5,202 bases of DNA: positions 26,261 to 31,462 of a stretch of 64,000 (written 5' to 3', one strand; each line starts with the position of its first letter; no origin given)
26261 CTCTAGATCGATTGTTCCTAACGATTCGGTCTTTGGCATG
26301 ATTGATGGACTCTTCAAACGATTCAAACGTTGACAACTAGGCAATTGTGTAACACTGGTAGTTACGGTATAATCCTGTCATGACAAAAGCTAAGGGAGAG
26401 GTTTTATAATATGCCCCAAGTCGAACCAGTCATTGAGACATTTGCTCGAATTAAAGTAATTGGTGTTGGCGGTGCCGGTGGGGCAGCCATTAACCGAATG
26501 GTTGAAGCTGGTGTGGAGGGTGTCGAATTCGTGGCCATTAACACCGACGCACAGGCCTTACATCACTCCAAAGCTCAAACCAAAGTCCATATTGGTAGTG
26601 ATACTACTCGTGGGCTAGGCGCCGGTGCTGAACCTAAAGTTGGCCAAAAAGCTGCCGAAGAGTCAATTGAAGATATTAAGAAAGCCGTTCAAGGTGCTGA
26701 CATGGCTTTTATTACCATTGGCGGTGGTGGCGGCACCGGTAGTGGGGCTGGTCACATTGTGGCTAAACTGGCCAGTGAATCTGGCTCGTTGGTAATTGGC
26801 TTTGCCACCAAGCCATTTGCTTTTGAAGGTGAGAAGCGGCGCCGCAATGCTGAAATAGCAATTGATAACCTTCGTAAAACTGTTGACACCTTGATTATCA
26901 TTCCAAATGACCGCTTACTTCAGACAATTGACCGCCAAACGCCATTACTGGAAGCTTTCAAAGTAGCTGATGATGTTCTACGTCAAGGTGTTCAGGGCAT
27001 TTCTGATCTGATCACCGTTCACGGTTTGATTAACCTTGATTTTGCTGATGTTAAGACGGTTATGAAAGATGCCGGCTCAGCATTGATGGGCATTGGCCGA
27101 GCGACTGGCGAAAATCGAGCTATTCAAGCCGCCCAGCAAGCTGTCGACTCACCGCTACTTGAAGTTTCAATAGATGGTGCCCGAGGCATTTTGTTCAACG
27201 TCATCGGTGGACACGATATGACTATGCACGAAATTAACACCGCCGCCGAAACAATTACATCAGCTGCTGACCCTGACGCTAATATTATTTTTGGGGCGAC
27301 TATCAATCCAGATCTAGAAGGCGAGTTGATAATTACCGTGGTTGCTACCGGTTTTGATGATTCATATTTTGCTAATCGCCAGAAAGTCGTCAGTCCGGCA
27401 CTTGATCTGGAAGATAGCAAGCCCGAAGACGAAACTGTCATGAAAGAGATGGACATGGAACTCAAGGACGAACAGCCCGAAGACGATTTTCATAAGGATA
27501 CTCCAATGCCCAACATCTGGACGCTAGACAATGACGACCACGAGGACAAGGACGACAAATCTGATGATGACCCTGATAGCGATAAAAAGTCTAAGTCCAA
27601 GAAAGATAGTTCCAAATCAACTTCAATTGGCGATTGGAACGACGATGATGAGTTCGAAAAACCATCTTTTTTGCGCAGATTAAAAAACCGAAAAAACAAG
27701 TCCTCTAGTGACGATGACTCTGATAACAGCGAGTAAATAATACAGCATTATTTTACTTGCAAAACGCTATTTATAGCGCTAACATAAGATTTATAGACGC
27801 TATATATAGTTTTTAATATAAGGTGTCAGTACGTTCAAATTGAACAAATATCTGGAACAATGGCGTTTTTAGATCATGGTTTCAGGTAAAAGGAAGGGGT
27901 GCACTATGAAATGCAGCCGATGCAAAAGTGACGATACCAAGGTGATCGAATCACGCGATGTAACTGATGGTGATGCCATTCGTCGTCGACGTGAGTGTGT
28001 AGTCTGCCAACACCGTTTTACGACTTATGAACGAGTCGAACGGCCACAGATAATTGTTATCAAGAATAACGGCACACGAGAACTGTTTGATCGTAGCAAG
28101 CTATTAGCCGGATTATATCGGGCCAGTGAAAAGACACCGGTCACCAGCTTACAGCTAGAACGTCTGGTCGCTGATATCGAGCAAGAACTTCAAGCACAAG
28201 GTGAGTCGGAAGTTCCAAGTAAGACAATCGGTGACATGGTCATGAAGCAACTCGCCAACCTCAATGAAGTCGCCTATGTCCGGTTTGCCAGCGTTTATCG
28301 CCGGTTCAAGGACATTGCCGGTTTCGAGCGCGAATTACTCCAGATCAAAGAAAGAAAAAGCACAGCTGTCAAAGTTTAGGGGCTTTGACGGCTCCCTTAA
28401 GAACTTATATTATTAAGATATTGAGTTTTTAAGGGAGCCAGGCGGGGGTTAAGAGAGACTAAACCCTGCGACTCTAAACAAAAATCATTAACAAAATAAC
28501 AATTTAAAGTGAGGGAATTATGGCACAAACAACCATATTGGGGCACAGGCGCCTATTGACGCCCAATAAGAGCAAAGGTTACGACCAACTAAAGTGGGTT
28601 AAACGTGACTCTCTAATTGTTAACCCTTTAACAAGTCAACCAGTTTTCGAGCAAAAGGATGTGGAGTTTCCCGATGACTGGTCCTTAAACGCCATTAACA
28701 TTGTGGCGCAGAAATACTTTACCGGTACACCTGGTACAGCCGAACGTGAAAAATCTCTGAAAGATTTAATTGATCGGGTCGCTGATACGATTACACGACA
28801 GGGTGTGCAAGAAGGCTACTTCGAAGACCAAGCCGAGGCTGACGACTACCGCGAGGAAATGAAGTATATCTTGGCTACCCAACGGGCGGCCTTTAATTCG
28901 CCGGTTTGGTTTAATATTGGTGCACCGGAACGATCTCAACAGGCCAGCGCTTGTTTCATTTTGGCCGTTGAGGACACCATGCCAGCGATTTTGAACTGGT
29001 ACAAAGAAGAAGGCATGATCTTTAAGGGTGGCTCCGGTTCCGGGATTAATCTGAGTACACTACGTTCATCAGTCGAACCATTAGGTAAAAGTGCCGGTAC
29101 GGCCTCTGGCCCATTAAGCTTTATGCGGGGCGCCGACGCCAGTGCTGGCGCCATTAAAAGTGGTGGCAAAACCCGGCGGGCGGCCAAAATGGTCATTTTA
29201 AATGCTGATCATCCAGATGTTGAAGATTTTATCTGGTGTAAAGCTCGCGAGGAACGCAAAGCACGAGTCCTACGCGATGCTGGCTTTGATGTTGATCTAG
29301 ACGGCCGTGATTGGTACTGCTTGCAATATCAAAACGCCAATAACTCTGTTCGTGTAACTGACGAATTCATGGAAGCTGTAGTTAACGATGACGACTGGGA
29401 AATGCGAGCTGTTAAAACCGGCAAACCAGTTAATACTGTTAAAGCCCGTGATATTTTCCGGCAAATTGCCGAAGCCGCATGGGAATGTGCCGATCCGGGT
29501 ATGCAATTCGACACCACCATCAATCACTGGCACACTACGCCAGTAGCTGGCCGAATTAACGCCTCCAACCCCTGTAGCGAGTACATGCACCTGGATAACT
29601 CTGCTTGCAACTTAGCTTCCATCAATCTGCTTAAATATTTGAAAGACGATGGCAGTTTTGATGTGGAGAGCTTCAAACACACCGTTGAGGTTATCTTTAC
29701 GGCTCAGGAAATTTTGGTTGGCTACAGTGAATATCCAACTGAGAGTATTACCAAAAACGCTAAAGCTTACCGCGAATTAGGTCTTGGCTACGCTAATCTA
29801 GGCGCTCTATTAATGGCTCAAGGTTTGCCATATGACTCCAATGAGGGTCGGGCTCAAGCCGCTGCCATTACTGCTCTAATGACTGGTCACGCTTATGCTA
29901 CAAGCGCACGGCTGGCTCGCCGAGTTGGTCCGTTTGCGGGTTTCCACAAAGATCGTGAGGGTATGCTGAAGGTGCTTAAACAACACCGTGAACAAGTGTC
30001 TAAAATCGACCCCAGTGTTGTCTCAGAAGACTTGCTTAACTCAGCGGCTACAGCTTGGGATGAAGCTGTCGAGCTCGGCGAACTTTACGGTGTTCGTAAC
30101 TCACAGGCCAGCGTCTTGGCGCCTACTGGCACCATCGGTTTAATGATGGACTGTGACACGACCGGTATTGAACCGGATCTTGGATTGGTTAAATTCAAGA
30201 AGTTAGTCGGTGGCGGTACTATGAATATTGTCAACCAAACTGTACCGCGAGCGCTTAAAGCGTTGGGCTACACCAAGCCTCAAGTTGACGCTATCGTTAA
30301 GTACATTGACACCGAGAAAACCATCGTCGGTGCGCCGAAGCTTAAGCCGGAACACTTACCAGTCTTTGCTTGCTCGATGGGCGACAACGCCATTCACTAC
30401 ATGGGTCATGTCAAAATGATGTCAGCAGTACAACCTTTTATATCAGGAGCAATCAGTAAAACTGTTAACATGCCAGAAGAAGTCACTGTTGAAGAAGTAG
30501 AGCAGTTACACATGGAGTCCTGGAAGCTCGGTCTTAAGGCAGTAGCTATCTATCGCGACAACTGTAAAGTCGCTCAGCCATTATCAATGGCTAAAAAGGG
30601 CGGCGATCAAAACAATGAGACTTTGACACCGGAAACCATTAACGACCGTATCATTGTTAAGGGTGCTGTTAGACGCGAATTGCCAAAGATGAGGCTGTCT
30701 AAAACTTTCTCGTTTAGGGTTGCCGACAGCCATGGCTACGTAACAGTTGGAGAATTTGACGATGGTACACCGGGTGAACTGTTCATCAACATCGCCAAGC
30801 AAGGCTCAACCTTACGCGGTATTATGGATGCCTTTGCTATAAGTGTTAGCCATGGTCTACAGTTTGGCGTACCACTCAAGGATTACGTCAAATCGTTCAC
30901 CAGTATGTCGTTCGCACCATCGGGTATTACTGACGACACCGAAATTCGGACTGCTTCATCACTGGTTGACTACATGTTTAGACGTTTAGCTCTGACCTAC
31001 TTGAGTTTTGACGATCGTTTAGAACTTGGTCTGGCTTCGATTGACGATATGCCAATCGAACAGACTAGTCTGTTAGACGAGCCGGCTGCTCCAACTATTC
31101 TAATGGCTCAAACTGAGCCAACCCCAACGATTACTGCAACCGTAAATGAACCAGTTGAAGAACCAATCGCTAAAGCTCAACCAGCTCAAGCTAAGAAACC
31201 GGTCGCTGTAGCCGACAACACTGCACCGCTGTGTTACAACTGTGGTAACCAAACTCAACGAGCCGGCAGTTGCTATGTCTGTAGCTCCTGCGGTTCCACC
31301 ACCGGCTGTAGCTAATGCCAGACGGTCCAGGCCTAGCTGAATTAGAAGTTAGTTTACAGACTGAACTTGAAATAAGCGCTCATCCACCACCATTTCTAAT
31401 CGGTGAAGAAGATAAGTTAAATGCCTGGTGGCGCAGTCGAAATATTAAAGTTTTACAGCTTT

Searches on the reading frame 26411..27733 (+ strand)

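Call 46: search_protein_families(library=pfam, proteins=[window:26411-27733:+], max_evalue=0.0001)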
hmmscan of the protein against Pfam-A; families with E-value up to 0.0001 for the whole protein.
window:26411-27733:+ (441 aa): 2 families
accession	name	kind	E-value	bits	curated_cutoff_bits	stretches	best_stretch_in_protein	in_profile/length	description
PF00091.31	Tubulin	-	1.3e-47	163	33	1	13-173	1-189/190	Tubulin/FtsZ family, GTPase domain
PF12327.13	FtsZ_C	-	6.8e-36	122.9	27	1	222-316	1-95/95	FtsZ family, C-terminal domain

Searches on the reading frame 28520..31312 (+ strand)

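Call 46: search_protein_families(library=pfam, proteins=[window:28520-31312:+], max_evalue=0.0001)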
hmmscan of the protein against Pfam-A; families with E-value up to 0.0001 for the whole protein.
window:28520-31312:+ (931 aa): 4 families
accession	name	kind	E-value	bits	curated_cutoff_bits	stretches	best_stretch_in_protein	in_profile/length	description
PF02867.20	Ribonuc_red_lgC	-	1.3e-143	479.8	23.9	1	143-678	1-523/523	Ribonucleotide reductase, barrel domain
PF08471.15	Ribonuc_red_2_N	-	3.8e-17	62.8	27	1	41-121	4-103/103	Class II vitamin B12-dependent ribonucleotide reductase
PF12637.14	TSCPD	-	2e-09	38.1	22.8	1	736-825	13-86/88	TSCPD domain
PF00317.26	Ribonuc_red_lgN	-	7.9e-05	23.1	28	0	55-137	4-76/77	Ribonucleotide reductase, all-alpha domain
